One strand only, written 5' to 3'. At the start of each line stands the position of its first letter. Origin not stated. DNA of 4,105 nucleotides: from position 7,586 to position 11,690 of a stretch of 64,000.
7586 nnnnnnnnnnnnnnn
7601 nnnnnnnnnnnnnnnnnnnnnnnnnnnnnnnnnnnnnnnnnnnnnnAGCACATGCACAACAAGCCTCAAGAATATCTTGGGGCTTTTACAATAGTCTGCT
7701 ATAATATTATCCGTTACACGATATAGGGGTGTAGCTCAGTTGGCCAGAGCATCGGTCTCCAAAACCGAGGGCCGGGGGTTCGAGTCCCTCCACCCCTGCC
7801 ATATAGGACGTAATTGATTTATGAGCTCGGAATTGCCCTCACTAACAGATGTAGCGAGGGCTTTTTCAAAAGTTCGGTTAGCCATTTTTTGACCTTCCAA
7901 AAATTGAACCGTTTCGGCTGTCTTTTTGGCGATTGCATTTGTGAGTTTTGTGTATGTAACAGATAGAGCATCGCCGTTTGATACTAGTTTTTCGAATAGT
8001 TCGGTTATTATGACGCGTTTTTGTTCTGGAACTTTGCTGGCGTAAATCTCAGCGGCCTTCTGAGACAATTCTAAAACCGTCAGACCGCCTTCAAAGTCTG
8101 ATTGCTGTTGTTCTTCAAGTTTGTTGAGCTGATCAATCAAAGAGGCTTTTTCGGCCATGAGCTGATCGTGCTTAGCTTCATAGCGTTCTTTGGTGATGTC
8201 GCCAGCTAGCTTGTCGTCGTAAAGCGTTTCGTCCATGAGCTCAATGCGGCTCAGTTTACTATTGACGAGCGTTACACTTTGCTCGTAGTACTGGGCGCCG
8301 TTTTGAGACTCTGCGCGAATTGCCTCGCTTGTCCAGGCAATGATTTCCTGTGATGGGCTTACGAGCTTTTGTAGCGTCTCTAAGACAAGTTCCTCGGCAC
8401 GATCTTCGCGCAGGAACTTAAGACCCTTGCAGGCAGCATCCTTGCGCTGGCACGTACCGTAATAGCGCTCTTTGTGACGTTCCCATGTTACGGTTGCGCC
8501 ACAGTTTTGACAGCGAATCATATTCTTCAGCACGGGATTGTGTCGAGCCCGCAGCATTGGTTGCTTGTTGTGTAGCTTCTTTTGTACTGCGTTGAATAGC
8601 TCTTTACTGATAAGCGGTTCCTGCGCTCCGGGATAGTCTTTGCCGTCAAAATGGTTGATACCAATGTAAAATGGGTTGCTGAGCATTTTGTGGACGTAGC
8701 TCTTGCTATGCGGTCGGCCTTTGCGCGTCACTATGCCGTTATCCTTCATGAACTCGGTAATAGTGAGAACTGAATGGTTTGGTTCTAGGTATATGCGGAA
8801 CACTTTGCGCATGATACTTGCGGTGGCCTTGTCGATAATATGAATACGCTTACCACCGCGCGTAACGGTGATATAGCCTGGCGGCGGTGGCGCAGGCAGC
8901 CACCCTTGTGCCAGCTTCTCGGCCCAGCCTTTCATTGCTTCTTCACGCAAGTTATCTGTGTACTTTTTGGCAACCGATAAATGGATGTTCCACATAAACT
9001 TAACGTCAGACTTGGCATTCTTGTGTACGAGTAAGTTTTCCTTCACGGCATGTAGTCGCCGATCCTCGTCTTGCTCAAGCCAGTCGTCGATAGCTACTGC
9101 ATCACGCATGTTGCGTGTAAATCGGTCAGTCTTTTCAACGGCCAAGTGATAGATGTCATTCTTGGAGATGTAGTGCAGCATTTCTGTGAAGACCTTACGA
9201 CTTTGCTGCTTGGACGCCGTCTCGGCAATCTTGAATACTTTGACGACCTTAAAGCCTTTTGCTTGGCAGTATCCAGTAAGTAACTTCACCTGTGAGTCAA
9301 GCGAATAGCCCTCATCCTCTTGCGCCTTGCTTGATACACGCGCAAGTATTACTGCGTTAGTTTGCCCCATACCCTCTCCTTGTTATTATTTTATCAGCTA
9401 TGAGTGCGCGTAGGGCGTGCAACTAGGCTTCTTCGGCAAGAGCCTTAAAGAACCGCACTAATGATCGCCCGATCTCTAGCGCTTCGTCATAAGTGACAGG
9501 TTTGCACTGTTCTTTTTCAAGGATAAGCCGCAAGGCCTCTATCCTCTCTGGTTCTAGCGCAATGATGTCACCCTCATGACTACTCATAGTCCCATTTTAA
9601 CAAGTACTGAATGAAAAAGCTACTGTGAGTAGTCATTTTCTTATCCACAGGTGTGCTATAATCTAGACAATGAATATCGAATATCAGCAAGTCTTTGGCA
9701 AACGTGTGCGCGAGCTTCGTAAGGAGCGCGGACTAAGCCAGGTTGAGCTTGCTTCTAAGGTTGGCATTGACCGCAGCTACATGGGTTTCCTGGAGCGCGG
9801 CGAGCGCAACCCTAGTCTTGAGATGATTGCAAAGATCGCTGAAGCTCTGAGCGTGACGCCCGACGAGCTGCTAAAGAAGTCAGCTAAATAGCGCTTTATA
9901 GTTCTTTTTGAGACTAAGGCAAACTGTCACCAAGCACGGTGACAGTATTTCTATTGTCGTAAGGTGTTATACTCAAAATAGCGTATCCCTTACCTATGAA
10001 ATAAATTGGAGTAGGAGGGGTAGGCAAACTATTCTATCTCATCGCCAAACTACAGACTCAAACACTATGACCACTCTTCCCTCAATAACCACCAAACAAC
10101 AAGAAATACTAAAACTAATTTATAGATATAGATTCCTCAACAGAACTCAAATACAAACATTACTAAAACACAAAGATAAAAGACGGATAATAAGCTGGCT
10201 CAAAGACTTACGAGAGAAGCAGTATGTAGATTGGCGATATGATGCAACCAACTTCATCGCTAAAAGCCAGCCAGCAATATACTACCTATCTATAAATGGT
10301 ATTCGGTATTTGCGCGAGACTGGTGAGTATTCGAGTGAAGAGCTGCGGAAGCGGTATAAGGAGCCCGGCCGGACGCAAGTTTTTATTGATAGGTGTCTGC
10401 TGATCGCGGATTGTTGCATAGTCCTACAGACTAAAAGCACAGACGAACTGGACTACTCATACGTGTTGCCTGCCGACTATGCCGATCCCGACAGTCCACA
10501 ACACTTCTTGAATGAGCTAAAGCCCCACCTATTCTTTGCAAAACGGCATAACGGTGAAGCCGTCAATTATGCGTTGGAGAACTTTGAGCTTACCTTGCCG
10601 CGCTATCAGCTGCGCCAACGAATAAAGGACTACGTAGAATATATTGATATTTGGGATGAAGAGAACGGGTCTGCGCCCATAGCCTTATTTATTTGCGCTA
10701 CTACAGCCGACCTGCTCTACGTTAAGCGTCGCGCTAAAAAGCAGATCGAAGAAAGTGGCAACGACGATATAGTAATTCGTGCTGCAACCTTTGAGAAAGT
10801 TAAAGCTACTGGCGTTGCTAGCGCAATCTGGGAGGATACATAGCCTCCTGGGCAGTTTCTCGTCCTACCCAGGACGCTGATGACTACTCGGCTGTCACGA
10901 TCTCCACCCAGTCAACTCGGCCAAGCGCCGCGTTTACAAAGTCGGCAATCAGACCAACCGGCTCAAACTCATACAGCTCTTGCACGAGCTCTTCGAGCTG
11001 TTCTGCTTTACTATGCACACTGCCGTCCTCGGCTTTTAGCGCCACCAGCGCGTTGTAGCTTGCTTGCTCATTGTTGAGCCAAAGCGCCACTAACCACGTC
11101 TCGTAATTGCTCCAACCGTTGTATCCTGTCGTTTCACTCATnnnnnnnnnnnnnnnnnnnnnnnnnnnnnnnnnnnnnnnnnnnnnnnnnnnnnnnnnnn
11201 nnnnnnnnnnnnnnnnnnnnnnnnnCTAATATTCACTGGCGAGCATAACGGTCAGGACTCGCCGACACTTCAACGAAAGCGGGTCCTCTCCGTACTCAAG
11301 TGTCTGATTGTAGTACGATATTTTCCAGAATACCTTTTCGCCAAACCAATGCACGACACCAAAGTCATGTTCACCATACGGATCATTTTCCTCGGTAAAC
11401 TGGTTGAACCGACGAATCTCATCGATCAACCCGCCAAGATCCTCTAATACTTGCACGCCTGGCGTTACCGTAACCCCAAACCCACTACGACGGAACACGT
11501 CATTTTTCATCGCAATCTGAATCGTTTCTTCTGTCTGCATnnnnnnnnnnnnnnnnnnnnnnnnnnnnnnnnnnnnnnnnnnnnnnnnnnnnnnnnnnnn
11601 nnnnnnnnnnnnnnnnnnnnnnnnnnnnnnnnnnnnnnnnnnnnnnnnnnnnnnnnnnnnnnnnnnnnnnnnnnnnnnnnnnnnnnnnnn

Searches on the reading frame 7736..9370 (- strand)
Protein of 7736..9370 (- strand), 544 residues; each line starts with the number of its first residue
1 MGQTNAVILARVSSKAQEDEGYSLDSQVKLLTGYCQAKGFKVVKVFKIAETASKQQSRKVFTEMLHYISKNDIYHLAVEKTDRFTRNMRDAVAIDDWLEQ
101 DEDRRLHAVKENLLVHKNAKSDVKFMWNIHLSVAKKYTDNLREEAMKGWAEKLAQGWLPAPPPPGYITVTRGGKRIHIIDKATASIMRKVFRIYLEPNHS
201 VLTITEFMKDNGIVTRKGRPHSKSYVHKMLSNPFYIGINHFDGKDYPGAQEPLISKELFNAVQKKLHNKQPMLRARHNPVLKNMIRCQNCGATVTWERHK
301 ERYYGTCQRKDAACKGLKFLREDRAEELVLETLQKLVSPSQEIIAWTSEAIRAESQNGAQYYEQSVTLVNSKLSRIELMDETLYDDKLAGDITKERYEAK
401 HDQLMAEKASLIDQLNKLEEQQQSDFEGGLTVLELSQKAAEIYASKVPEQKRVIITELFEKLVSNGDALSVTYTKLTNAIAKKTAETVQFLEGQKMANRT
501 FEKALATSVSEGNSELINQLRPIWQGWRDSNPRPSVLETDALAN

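Call 9: search_protein_families(library=pfam, proteins=[window:7736-9370:-], max_evalue=0.01)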
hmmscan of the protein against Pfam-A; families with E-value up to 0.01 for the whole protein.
window:7736-9370:- (544 aa): 3 families
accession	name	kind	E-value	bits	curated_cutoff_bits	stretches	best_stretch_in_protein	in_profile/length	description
PF00239.26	Resolvase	-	3.8e-19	69.7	23.3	1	6-156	1-143/145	Resolvase, N terminal domain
PF07508.19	Recombinase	-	2.2e-16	60.4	21.1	1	182-267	2-100/102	Recombinase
PF13408.12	Zn_ribbon_recom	-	9.8e-07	29.5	25.3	1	281-333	2-57/58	Recombinase zinc beta ribbon domain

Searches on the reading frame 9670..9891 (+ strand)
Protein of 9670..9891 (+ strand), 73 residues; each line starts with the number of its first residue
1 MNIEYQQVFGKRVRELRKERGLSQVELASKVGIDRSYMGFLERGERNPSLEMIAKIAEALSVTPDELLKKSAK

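Call 9: search_protein_families(library=pfam, proteins=[window:9670-9891:+], max_evalue=0.01)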
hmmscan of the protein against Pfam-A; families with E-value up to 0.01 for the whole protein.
window:9670-9891:+ (73 aa): 7 families
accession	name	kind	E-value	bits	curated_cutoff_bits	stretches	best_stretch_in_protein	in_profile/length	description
PF01381.28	HTH_3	-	7.1e-19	68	23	1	13-67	1-55/55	Helix-turn-helix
PF13560.12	HTH_31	-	6.2e-15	55.7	27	1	9-67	2-61/64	Helix-turn-helix domain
PF12844.13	HTH_19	-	1.7e-13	50.7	30.2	1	10-70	1-61/64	Helix-turn-helix domain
PF13443.12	HTH_26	-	1.8e-09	38.1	22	1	13-69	2-59/63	Cro/C1-type HTH DNA-binding domain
PF13412.12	HTH_24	-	0.0018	18.2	21.9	1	14-36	10-32/48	Winged helix-turn-helix DNA-binding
PF13413.12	HTH_25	-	0.0024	18.1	24.6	0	14-63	3-58/62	Helix-turn-helix domain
PF13744.12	HTH_37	-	0.0085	16.3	27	0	10-45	20-55/80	Helix-turn-helix domain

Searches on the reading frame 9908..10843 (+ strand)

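Call 9: search_protein_families(library=pfam, proteins=[window:9908-10843:+], max_evalue=0.01)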
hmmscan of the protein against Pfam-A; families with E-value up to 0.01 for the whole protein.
window:9908-10843:+ (311 aa): 1 family
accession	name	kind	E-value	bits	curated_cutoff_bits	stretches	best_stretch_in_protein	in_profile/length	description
PF13814.12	Replic_Relax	-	2.6e-07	31.4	25.3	1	68-247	1-177/191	Replication-relaxation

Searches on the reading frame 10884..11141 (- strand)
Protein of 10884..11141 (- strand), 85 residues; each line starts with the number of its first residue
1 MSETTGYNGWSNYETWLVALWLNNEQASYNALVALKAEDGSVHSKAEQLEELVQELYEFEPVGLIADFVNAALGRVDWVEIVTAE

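Call 9: search_protein_families(library=pfam, proteins=[window:10884-11141:-], max_evalue=0.01)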
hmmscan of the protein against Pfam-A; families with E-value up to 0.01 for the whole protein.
window:10884-11141:- (85 aa): 1 family
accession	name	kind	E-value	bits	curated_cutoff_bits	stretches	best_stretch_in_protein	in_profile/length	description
PF23907.1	DUF7249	-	1.8e-12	48.5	27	1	5-71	3-65/93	Family of unknown function (DUF7249)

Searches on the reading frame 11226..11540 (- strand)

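Call 9: search_protein_families(library=pfam, proteins=[window:11226-11540:-], max_evalue=0.01)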
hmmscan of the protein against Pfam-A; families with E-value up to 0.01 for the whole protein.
window:11226-11540:- (104 aa): 1 family
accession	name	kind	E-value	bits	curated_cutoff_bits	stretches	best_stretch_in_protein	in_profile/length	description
PF12599.13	DUF3768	-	4.8e-24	84.6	25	1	25-103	1-83/83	Protein of unknown function (DUF3768)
